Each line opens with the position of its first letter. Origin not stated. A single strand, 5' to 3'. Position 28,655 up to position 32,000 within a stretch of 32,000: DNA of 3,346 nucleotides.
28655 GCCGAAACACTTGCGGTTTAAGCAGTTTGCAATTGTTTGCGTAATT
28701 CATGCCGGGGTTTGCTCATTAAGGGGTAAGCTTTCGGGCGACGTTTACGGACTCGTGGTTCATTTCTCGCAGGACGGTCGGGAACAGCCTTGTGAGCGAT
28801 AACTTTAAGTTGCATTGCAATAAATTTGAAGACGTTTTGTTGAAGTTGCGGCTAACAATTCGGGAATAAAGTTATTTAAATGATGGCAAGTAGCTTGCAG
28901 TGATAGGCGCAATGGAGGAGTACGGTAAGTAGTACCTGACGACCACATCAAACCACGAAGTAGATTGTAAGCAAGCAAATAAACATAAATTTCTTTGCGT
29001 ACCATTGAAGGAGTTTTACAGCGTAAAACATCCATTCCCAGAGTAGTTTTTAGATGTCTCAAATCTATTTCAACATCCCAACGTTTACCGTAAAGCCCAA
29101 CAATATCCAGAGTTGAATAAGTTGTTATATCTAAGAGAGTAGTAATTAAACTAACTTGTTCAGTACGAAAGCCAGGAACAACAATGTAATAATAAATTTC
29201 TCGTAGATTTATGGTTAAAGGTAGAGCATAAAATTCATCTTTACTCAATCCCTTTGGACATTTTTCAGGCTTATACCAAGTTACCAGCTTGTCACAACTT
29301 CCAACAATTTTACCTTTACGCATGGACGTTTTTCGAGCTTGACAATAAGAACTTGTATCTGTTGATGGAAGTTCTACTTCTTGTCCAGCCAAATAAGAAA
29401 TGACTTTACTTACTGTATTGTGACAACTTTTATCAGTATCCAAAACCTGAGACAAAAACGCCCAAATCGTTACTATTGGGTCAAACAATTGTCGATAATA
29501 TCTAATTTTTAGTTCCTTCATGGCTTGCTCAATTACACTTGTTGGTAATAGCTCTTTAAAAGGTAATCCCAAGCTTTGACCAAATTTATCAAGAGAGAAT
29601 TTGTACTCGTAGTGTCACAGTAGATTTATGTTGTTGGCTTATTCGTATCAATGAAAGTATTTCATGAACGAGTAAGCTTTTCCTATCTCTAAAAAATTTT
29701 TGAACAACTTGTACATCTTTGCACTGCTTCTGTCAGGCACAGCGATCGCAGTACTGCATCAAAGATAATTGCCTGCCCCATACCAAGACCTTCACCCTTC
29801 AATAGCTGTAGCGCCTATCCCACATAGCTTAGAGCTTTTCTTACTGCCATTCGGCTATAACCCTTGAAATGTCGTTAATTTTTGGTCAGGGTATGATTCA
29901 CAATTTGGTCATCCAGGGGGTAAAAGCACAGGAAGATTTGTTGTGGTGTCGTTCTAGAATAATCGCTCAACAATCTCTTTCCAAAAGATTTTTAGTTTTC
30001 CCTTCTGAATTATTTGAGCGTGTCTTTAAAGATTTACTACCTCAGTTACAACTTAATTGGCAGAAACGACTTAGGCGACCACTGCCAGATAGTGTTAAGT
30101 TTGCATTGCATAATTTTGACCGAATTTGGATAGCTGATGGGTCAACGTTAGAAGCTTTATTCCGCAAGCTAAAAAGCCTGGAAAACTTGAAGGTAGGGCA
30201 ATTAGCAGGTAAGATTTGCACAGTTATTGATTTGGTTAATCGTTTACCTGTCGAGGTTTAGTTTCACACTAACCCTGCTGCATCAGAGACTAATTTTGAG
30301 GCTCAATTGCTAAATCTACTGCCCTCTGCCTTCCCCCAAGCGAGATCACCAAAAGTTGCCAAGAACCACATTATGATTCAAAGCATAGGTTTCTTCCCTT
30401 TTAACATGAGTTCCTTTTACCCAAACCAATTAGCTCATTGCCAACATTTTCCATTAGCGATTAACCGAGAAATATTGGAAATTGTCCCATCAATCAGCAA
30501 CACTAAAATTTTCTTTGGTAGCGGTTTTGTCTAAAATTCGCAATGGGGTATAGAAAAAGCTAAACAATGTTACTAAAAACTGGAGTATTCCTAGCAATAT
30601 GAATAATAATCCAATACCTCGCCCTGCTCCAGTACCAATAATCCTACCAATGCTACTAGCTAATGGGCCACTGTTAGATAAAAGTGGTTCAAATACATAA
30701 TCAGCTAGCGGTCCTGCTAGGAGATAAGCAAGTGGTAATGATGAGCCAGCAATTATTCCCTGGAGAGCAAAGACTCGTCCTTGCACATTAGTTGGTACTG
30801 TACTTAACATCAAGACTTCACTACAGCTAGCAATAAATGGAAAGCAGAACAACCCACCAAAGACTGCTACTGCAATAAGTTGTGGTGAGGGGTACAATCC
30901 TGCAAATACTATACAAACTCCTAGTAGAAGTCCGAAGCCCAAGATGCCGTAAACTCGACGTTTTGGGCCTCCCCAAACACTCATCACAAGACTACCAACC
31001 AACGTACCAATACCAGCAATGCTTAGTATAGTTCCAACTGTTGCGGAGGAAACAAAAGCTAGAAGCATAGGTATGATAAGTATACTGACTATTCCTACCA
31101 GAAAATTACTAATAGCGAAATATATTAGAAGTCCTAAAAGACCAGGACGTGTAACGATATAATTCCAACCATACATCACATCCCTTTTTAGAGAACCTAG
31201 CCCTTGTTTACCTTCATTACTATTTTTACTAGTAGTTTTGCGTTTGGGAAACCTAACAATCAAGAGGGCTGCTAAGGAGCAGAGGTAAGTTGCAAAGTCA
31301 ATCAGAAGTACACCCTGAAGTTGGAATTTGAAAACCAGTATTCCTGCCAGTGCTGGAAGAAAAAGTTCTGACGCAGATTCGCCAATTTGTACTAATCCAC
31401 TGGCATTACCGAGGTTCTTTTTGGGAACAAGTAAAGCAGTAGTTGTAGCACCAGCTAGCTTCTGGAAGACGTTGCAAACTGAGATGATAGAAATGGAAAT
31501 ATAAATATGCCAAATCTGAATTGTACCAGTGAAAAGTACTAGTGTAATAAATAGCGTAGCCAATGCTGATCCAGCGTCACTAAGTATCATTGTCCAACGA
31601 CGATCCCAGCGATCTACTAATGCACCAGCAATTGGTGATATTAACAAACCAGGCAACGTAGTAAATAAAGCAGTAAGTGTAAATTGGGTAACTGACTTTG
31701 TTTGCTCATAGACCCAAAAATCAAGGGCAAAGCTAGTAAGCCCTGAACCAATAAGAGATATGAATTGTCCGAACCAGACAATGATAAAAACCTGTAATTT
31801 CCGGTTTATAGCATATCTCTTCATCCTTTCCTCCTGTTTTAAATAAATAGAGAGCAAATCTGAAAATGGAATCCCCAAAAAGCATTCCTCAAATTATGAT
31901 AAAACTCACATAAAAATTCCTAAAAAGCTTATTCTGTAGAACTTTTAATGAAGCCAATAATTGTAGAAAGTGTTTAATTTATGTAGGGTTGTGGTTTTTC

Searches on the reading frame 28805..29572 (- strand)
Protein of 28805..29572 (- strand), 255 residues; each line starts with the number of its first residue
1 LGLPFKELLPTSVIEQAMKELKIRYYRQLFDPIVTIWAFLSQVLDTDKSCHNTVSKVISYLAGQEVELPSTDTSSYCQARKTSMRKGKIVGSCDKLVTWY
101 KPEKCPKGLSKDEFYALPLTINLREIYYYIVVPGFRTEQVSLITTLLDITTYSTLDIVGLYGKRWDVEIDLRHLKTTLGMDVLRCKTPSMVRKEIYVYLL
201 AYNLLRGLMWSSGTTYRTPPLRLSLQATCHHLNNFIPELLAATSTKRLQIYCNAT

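Call 41: search_protein_families(library=pfam, proteins=[window:28805-29572:-], max_evalue=0.001)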
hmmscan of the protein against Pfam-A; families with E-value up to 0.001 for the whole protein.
window:28805-29572:- (255 aa): 1 family
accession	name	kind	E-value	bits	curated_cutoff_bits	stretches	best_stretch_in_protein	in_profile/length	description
PF01609.27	DDE_Tnp_1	-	2.1e-09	37.9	23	1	99-204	139-200/200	Transposase DDE domain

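Call 47: search_protein_families(library=ncbifam, proteins=[window:28805-29572:-], max_evalue=0.01)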
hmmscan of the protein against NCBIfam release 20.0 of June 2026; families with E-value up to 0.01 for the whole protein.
window:28805-29572:- (255 aa): 6 families
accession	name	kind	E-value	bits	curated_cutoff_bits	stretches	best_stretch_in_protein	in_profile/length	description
NF033592.1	transpos_IS4_1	equivalog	7.5e-29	100.9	115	2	139-209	263-332/332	IS4 family transposase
NF049999.1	transpos_IS701_3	equivalog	1.2e-05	24.4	170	1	149-215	301-367/412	IS701 family transposase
NF033540.2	transpos_IS701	equivalog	0.0032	16.8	150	1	150-181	304-335/363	IS701 family transposase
NF049925.1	transpos_IS4_4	equivalog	0.0043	15.8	250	1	150-205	311-367/449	IS4 family transposase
NF033559.2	transpos_IS1634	equivalog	0.0065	15.5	100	1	150-212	368-430/483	IS1634 family transposase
NF049921.1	transpos_IS701_2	equivalog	0.0073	15.8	250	1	150-216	232-298/318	IS701 family transposase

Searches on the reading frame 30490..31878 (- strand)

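Call 41: search_protein_families(library=pfam, proteins=[window:30490-31878:-], max_evalue=0.001)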
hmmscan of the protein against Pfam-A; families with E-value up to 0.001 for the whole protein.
window:30490-31878:- (462 aa): 2 families
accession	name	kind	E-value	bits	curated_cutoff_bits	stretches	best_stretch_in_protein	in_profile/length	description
PF07690.21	MFS_1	-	7.3e-30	104.5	33.4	1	34-379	1-341/347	Major Facilitator Superfamily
PF05977.19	MFS_3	-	2.6e-15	56.3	27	1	29-379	10-354/524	Transmembrane secretion effector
